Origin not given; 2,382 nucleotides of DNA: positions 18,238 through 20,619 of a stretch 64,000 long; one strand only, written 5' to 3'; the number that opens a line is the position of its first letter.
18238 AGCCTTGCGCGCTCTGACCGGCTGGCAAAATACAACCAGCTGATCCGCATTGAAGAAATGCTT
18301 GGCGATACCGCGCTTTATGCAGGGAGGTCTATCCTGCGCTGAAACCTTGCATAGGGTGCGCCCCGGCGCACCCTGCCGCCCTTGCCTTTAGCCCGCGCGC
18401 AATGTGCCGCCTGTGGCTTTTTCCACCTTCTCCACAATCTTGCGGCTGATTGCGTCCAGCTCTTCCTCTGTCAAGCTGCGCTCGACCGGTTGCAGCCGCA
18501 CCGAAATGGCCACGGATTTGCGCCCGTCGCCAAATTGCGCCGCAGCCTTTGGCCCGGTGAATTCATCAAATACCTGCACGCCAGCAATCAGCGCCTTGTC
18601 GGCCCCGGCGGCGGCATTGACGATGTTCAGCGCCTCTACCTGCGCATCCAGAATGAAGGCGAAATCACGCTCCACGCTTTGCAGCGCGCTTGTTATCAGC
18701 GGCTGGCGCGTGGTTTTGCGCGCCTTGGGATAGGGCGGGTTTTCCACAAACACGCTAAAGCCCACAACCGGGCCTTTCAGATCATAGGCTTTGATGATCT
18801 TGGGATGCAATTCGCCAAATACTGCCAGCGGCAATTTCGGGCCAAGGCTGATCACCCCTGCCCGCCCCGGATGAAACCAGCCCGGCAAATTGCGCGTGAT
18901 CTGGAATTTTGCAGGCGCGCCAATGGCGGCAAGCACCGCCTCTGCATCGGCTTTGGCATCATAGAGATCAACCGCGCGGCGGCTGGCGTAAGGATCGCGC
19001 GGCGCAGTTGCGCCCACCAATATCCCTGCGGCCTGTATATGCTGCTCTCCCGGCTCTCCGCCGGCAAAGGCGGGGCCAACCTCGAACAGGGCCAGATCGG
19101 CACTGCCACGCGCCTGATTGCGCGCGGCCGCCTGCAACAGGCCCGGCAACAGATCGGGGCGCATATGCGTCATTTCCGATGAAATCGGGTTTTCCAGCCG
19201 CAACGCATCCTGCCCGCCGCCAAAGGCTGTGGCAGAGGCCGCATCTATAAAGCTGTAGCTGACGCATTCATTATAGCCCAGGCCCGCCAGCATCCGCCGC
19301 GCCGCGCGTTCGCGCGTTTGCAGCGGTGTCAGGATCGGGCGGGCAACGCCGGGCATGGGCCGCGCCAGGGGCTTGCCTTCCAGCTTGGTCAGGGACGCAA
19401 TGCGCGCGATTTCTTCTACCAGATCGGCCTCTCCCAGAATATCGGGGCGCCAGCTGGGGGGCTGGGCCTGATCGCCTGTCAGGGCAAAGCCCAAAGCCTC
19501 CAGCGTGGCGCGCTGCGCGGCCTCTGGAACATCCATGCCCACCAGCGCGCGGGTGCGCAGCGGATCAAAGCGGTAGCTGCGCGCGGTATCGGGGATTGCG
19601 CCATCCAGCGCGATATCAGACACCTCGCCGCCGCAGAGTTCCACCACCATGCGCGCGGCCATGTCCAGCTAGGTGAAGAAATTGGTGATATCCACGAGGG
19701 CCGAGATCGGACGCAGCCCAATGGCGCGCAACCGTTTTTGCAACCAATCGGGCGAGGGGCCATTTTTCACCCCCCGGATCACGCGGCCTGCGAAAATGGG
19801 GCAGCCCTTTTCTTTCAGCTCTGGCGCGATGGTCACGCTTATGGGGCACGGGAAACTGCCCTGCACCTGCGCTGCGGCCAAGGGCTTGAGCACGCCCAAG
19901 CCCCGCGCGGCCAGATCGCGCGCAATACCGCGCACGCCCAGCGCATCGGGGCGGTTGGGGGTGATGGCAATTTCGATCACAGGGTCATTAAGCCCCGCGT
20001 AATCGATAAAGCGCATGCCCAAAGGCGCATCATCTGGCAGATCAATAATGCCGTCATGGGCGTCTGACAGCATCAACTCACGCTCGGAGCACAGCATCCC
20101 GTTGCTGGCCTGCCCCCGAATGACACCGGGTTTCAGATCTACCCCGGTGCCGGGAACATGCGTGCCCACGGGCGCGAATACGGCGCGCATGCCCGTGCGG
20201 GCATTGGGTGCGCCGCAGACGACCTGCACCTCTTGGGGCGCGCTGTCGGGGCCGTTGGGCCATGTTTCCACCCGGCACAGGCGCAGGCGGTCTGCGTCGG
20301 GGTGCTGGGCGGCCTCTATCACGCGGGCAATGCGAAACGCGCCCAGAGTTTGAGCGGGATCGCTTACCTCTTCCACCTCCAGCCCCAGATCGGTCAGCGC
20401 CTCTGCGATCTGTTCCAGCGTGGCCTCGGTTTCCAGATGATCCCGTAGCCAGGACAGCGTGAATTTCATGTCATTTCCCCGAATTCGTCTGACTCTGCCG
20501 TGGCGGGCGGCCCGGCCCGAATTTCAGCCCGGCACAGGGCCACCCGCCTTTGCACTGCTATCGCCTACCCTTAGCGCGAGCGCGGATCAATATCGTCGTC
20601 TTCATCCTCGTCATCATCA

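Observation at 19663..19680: pheT: in-frame deletion of most of the B3/B4 editing domain creating an amber codon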

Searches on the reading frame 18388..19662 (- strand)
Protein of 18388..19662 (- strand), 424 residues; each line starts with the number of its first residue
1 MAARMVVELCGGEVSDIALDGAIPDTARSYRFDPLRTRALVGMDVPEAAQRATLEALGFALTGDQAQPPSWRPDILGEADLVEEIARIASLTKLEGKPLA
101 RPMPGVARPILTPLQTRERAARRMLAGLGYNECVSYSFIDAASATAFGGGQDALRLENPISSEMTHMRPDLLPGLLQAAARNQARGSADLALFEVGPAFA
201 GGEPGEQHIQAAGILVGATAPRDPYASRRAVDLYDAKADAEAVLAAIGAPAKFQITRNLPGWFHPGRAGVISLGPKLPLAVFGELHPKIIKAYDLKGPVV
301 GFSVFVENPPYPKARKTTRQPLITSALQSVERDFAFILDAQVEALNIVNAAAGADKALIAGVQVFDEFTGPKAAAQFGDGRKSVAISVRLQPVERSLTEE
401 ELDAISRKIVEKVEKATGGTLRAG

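Call 3: search_protein_families(library=pfam, proteins=[window:18388-19662:-])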
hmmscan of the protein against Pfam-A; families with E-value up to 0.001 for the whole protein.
window:18388-19662:- (424 aa): 3 families
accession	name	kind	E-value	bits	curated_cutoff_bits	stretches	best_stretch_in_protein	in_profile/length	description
PF17759.6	tRNA_synthFbeta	-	2.4e-49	168.1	22.4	1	110-303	14-211/214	Phenylalanyl tRNA synthetase beta chain CLM domain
PF03147.19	FDX-ACB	-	5.4e-20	72.1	31.1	1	325-422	1-94/94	Ferredoxin-fold anticodon binding domain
PF03484.21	B5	-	1.1e-12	48.4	28.6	1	32-88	3-64/67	tRNA synthetase B5 domain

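Call 33: find_related_loci(query=window:18388-19662:-, collection=genome_contigs, flank=1500)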
Query window:18388-19662:- (424 aa) in genome_contigs; peptide patterns used: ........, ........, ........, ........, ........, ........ (x = any residue, [..] = any of these).
600 stretches matched a pattern (row limit reached: there are more); 484 encode a relative of the query (tblastn E <= 1e-3); the best 80 are kept; 80 distinct loci.
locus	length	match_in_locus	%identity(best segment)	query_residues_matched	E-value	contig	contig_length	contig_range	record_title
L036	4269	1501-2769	82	1-423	0e+0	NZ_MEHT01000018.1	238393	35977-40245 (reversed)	Roseinatronobacter thiooxidans strain ALG1 ALG1_1_(paired)_trimmed_(paired)_contig_24, whole genome shotgun sequence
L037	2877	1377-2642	83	1-422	0e+0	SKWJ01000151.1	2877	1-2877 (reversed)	MAG: Rhodobacteraceae bacterium isolate CSSed162cmB_198 CSSed16-2cmB-216409, whole genome shotgun sequence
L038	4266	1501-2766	81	1-422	0e+0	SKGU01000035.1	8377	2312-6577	MAG: Natronohydrobacter sp. isolate CSBr16_168 CSBr16-11405, whole genome shotgun sequence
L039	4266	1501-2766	82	1-422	0e+0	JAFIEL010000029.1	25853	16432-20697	MAG: Natronohydrobacter sp. isolate BM_Day12_Bin.9 NODE_948_length_25853_cov_10.589542, whole genome shotgun sequence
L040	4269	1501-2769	79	1-423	0e+0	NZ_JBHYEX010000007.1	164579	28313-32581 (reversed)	MAG: Roseinatronobacter sp. isolate CCAP1475_3_bin-009 CCAP1475_3_bin-009_c7, whole genome shotgun sequence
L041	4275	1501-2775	78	1-423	0e+0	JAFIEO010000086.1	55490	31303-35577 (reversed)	MAG: Rhodobacteraceae bacterium isolate coassembly_bin.17 k141_131573, whole genome shotgun sequence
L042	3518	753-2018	80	1-422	0e+0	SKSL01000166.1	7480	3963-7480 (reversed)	MAG: Natronohydrobacter sp. isolate CSSed162cmA_52 CSSed16-2cmA-43424, whole genome shotgun sequence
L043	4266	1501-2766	76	1-422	0e+0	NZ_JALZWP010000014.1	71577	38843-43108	Roseinatronobacter domitianus strain V10 Scaffold14, whole genome shotgun sequence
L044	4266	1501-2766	75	1-422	0e+0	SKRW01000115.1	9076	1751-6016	MAG: Rhodobacteraceae bacterium isolate CSSed162cmA_498 CSSed16-2cmA-30339, whole genome shotgun sequence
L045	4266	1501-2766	75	1-422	0e+0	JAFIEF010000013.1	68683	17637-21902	MAG: Rhodobacteraceae bacterium isolate Super_Day2_Bin.16 NODE_200_length_68683_cov_33.503147, whole genome shotgun sequ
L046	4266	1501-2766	77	1-422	0e+0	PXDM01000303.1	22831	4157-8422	MAG: Rhodobacteraceae bacterium isolate T3Sed10_335 T3-Sed10-C3800, whole genome shotgun sequence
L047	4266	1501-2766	73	1-422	0e+0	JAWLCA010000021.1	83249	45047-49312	MAG: Paracoccaceae bacterium isolate 15dZY3.bin.24 NODE_510_length_83249_cov_23.353193, whole genome shotgun sequence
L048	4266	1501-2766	77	1-422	0e+0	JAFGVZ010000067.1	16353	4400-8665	MAG: Rhodobacteraceae bacterium isolate ZodW_Metabat.191 k87_4133925, whole genome shotgun sequence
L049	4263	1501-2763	70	1-422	0e+0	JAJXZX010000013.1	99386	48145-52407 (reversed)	MAG: Proteobacteria bacterium isolate BP8.bin108 NODE_272_length_99386_cov_2.897511, whole genome shotgun sequence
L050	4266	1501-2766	74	1-422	0e+0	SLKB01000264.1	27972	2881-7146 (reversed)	MAG: Rhodobacteraceae bacterium isolate CSSed165cm_258 CSSed16-5cm-2989, whole genome shotgun sequence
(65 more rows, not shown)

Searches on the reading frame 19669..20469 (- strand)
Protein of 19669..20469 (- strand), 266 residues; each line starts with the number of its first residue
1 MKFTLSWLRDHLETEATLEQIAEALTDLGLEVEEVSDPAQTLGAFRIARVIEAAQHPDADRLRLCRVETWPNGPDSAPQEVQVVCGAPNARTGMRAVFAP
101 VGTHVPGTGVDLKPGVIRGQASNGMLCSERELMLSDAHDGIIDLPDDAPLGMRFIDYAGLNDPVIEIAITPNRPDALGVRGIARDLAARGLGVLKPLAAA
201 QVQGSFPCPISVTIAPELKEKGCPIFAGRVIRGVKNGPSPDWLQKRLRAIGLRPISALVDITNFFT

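Call 3: search_protein_families(library=pfam, proteins=[window:19669-20469:-])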
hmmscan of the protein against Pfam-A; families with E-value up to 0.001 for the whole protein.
window:19669-20469:- (266 aa): 3 families
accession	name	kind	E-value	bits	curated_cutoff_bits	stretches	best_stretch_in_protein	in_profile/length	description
PF01588.26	tRNA_bind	-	8.7e-16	58.2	27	1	45-152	1-95/96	Putative tRNA binding domain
PF03483.22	B3_4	-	2.3e-14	53.8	29.3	1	223-265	2-45/174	B3/4 domain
PF18262.7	PhetRS_B1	-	0.0001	22.9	26.8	0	7-40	10-43/83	Phe-tRNA synthetase beta subunit B1 domain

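Call 13: list_cluster_members(proteins=[window:19669-20469:-, window:18388-19662:-])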
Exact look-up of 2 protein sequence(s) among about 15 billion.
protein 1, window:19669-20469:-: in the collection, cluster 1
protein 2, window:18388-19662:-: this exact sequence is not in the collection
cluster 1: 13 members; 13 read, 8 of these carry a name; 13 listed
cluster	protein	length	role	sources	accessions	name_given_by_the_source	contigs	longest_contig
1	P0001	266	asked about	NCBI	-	-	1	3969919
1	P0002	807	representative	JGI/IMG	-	phenylalanyl-tRNA synthetase beta chain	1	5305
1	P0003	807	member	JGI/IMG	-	phenylalanyl-tRNA synthetase beta chain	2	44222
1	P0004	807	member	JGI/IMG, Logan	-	phenylalanyl-tRNA synthetase beta chain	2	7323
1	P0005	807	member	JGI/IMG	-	phenylalanyl-tRNA synthetase beta chain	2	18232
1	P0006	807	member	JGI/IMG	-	phenylalanyl-tRNA synthetase beta chain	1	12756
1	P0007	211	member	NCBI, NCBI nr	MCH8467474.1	MAG: phenylalanine--tRNA ligase subunit beta, partial [Roseinatronobacter sp.] | phenylalanine--tRNA ligase subunit beta [Roseinatronobacter sp.]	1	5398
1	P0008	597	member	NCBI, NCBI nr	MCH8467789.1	MAG: phenylalanine--tRNA ligase subunit beta, partial [Roseinatronobacter sp.] | phenylalanine--tRNA ligase subunit beta [Roseinatronobacter sp.]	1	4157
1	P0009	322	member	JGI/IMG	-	-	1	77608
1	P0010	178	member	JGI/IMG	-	phenylalanyl-tRNA synthetase beta chain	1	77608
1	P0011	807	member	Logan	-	-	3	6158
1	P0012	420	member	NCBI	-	-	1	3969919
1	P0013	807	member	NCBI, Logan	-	-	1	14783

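Call 15: find_encoding_contigs(protein=P0011, flank=3000, max_places=4)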
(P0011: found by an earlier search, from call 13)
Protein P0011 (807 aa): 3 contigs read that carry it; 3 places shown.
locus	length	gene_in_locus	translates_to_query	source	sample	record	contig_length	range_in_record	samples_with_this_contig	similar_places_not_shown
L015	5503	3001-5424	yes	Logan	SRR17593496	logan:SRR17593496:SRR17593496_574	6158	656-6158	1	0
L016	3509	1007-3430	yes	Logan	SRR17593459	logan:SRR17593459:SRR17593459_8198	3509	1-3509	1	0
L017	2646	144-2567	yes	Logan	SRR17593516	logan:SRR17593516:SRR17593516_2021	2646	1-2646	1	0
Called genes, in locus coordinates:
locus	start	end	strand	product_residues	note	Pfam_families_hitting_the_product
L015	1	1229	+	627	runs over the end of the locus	?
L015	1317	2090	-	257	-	PF00445:Ribonuclease_T2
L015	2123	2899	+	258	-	PF06242:TrcR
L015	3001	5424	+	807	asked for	PF01588:tRNA_bind, PF03483:B3_4, PF03484:B5, PF17759:tRNA_synthFbeta, PF03147:FDX-ACB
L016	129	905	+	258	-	PF06242:TrcR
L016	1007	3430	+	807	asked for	PF01588:tRNA_bind, PF03483:B3_4, PF03484:B5, PF17759:tRNA_synthFbeta, PF03147:FDX-ACB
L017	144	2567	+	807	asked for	PF01588:tRNA_bind, PF03483:B3_4, PF03484:B5, PF17759:tRNA_synthFbeta, PF03147:FDX-ACB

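Call 41: find_encoding_contigs(protein=P0003, flank=6000, max_places=3)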
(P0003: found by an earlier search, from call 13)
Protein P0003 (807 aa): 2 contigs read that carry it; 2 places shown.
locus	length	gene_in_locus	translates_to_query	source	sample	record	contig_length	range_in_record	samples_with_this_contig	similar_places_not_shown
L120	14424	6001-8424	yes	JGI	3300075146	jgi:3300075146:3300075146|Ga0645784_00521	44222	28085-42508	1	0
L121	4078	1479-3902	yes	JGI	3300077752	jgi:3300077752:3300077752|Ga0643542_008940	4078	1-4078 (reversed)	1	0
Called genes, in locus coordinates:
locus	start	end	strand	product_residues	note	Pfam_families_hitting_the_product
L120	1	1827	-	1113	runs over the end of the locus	PF25596:CPSase_L_D1, PF02786:CPSase_L_D2, PF02222:ATP-grasp (faint), PF02787:CPSase_L_D3, PF25596:CPSase_L_D1, PF02655:ATP-grasp_3 (weak), PF02786:CPSase_L_D2, PF02142:MGS, +1 more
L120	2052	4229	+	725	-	PF01590:GAF, PF00512:HisKA, PF02518:HATPase_c, PF00072:Response_reg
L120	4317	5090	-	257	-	PF00445:Ribonuclease_T2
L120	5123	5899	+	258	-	PF06242:TrcR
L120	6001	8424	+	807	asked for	PF01588:tRNA_bind, PF03483:B3_4, PF03484:B5, PF17759:tRNA_synthFbeta, PF03147:FDX-ACB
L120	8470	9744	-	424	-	PF03952:Enolase_N, PF00113:Enolase_C, PF13378:MR_MLE_C (weak)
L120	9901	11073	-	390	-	PF00512:HisKA, PF02518:HATPase_c, PF00072:Response_reg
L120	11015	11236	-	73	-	PF12860:PAS_7 (weak)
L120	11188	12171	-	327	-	PF12860:PAS_7, PF13188:PAS_8 (faint), PF12860:PAS_7 (weak)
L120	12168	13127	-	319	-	PF08495:FIST, PF10442:FIST_C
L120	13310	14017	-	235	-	PF00072:Response_reg, PF08281:Sigma70_r4_2 (weak), PF00196:GerE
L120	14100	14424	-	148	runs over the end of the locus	PF01220:DHquinase_II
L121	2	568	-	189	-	?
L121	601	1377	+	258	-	PF06242:TrcR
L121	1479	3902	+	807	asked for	PF01588:tRNA_bind, PF03483:B3_4, PF03484:B5, PF17759:tRNA_synthFbeta, PF03147:FDX-ACB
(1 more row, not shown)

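Call 42: find_encoding_contigs(protein=P0013, flank=6000, max_places=2)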
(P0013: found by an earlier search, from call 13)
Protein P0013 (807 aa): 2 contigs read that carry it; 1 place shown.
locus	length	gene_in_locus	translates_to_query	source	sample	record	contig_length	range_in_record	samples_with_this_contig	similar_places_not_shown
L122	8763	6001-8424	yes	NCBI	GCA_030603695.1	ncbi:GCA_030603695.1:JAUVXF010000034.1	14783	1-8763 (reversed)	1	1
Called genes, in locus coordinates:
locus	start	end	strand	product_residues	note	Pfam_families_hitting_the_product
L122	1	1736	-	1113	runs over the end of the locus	PF25596:CPSase_L_D1, PF02786:CPSase_L_D2, PF02222:ATP-grasp (faint), PF02787:CPSase_L_D3, PF25596:CPSase_L_D1, PF02655:ATP-grasp_3 (weak), PF02786:CPSase_L_D2, PF02142:MGS, +1 more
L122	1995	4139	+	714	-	PF01590:GAF (weak), PF00512:HisKA, PF02518:HATPase_c, PF00072:Response_reg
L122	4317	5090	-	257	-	PF00445:Ribonuclease_T2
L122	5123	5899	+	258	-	PF06242:TrcR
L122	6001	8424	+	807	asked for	PF01588:tRNA_bind, PF03483:B3_4, PF03484:B5, PF17759:tRNA_synthFbeta, PF03147:FDX-ACB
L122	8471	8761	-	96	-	?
